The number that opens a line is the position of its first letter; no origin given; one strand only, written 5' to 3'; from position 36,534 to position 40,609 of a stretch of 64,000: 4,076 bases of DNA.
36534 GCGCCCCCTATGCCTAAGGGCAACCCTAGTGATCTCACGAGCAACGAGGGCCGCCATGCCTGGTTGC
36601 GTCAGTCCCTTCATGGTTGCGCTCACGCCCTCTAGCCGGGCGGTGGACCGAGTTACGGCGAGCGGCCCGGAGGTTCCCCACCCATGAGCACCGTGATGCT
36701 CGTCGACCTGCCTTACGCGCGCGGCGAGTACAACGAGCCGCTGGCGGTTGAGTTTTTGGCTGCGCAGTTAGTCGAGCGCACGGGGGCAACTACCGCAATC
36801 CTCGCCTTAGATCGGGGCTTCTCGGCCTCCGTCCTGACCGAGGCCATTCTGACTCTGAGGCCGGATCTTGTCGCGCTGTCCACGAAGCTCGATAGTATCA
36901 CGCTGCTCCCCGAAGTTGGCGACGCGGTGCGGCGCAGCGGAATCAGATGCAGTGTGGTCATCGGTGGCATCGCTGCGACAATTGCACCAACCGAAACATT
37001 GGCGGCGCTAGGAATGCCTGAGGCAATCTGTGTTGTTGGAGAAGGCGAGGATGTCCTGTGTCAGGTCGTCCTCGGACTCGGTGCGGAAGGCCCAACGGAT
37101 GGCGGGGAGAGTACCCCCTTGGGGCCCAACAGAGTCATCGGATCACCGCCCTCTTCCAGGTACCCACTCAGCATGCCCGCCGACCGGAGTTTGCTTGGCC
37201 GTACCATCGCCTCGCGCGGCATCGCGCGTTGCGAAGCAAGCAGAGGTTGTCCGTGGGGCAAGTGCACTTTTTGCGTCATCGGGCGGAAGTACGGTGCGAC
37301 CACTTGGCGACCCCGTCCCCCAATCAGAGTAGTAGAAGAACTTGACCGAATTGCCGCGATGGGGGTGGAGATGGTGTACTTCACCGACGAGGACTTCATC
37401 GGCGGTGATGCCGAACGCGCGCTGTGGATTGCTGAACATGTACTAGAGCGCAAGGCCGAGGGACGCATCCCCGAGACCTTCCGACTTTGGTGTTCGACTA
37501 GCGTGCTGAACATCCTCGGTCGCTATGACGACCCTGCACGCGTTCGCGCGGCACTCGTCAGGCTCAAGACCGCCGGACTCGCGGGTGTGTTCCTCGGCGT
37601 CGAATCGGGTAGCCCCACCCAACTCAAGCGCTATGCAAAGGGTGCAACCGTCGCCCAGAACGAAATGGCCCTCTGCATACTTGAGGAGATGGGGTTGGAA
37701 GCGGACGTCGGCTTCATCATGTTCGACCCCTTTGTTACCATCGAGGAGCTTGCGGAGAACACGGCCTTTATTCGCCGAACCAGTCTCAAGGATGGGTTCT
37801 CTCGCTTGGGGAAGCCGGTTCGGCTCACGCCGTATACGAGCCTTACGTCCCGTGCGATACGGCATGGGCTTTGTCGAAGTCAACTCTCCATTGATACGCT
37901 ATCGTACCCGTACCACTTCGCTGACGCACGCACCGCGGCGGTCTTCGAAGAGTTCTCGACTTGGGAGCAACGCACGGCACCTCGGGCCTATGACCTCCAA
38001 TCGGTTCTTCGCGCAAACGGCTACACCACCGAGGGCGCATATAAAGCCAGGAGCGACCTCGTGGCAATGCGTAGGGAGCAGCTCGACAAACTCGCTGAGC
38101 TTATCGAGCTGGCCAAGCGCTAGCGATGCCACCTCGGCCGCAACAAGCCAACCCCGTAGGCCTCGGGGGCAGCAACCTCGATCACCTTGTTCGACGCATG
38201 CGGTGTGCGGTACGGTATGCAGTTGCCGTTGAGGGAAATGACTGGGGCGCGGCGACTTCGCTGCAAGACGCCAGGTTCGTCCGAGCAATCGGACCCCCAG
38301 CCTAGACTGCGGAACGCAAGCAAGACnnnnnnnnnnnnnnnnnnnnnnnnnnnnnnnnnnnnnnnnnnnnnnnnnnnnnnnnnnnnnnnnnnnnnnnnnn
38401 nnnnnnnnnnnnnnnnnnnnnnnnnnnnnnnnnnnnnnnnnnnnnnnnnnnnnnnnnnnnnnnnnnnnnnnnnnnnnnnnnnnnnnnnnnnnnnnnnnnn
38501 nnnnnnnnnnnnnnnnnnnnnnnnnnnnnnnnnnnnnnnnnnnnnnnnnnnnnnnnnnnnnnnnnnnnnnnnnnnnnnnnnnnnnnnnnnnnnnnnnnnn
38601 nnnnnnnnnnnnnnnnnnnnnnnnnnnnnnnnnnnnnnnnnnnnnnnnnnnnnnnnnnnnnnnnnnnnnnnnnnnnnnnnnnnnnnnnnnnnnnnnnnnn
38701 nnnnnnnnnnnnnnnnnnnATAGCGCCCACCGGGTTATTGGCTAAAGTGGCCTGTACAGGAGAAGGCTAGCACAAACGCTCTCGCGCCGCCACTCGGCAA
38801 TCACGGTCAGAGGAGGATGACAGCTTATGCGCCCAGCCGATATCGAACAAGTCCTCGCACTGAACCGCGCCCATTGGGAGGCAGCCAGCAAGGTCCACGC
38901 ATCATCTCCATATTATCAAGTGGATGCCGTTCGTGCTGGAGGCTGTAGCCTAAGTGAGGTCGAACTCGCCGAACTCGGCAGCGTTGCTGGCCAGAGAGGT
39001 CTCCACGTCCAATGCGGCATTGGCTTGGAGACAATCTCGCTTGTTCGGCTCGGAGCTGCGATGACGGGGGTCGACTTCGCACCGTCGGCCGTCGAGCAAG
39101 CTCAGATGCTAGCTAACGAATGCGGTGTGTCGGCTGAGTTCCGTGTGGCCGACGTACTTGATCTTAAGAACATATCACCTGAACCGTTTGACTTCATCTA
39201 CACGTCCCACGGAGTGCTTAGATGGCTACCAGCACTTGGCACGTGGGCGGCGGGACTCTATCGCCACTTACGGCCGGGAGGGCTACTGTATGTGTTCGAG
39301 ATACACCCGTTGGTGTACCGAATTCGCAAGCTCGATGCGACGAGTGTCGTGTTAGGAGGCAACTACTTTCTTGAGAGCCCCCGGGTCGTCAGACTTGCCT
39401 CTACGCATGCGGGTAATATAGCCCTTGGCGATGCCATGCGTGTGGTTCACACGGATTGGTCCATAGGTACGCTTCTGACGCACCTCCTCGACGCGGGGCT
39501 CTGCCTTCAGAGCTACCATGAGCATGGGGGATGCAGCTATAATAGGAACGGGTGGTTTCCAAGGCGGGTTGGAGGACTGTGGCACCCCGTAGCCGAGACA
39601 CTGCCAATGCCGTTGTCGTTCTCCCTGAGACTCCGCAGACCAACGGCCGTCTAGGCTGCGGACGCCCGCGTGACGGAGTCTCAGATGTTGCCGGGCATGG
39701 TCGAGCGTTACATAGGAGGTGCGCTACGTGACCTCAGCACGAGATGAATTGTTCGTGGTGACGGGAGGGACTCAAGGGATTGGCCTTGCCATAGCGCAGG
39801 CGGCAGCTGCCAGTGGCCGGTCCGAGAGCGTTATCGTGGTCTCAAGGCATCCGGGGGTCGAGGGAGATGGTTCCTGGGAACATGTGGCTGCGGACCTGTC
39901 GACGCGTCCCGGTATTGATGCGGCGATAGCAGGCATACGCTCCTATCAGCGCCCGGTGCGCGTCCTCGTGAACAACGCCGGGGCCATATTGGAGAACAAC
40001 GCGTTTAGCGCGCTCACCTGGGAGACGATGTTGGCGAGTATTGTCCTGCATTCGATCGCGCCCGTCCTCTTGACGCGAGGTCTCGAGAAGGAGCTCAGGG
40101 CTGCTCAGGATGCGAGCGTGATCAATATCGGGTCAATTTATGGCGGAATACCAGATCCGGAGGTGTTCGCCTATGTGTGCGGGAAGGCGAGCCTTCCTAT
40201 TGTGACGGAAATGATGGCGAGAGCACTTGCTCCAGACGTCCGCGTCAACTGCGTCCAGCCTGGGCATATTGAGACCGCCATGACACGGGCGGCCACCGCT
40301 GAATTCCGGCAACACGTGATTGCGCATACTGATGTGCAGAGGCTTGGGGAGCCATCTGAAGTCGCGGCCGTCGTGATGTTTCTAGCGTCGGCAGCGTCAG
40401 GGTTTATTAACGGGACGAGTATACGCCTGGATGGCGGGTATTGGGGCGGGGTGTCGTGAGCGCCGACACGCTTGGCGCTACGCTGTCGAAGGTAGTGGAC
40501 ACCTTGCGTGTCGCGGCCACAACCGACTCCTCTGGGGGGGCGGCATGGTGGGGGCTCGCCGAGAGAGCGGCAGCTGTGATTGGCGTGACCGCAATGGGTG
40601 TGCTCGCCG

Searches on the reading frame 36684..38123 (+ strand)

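Call 15: search_protein_families(library=pfam, proteins=[window:36684-38123:+], max_evalue=0.01)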
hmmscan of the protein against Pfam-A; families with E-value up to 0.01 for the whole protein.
window:36684-38123:+ (479 aa): 2 families
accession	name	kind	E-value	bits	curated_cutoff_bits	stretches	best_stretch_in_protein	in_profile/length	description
PF04055.27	Radical_SAM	-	1.1e-11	45.6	29.5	1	186-358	4-161/166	Radical SAM superfamily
PF02310.24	B12-binding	-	6.7e-10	39.3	32.1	1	18-128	13-120/121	B12 binding domain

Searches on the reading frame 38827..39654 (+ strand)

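Call 15: search_protein_families(library=pfam, proteins=[window:38827-39654:+], max_evalue=0.01)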
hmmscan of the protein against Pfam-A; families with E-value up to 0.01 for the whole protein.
window:38827-39654:+ (275 aa): 7 families
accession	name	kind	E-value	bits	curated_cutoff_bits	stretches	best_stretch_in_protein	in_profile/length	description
PF08241.18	Methyltransf_11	-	8.7e-14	52.4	21.2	1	59-156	1-95/95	Methyltransferase domain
PF13649.12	Methyltransf_25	-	2.4e-13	51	27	1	59-152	2-97/97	Methyltransferase domain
PF08242.18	Methyltransf_12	-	3.2e-11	44.2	30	1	59-154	1-98/98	Methyltransferase domain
PF13847.12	Methyltransf_31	-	6.2e-08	32.9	27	1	61-160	10-113/145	Methyltransferase domain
PF13489.12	Methyltransf_23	-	4.7e-05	23.6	27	1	54-156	22-116/164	Methyltransferase domain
PF01209.24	Ubie_methyltran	-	5.3e-05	23.1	20.1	1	53-160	46-155/233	ubiE/COQ5 methyltransferase family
PF05724.17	TPMT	-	0.0058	16.8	26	1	51-126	34-122/218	Thiopurine S-methyltransferase (TPMT)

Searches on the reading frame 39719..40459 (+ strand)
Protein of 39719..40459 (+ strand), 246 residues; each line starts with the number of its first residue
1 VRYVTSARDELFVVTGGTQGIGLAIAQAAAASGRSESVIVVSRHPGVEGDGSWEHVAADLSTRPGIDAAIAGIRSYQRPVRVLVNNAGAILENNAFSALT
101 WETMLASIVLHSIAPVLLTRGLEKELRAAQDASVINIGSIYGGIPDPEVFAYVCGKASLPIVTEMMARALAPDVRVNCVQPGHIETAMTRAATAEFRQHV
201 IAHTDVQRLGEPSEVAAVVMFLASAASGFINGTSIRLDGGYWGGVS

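Call 15: search_protein_families(library=pfam, proteins=[window:39719-40459:+], max_evalue=0.01)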
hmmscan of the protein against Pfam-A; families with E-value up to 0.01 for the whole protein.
window:39719-40459:+ (246 aa): 3 families
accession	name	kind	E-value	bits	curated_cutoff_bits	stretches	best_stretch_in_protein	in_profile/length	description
PF13561.12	adh_short_C2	-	1e-32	114.1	27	1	19-241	6-235/236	Enoyl-(Acyl carrier protein) reductase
PF00106.31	adh_short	-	4.4e-28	98.5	26.6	1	13-193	4-191/195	short chain dehydrogenase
PF08659.16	KR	-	9.2e-05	22.9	22.6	1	12-104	3-105/180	KR domain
